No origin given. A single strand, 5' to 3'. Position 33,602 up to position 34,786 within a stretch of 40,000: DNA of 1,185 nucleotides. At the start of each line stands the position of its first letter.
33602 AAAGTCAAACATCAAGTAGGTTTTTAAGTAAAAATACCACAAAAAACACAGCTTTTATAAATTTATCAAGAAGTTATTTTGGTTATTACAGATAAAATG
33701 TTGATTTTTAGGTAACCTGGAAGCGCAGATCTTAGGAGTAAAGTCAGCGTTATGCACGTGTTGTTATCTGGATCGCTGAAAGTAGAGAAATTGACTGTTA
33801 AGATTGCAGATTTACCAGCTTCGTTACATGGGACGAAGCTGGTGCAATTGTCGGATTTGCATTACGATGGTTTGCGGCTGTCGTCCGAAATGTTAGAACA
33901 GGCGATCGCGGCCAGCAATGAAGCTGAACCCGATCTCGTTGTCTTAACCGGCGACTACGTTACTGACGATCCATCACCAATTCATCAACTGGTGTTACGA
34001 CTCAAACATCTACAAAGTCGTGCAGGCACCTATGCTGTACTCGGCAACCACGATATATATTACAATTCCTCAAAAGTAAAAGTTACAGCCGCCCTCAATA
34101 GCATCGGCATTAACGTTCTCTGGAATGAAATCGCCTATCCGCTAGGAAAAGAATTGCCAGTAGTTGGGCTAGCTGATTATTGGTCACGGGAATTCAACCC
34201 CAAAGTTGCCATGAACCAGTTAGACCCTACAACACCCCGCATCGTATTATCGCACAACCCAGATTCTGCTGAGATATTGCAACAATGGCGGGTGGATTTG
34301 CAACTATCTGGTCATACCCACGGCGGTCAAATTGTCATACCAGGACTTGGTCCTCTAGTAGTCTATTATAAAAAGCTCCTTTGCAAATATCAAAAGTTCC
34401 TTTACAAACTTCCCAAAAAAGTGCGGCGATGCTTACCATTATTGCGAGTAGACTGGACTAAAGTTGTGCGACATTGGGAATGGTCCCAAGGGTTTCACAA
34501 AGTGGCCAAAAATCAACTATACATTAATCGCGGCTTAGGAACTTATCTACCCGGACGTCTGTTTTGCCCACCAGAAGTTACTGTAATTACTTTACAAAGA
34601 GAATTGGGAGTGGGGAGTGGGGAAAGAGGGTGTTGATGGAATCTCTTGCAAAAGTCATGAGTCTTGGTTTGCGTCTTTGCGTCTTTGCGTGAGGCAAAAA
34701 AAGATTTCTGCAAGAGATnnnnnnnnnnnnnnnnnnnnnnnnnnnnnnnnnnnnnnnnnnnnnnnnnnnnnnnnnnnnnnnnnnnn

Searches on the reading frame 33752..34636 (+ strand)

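Call 91: search_protein_families(library=pfam, proteins=[window:33752-34636:+], max_evalue=0.0001)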
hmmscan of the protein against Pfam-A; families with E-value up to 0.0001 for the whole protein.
window:33752-34636:+ (294 aa): 2 families
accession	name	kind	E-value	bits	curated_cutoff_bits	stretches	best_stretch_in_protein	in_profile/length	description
PF00149.33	Metallophos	-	2e-15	58.2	21.5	1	29-191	2-190/191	Calcineurin-like phosphoesterase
PF12850.12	Metallophos_2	-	1.3e-05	25.6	27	1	30-190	3-117/154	Calcineurin-like phosphoesterase superfamily domain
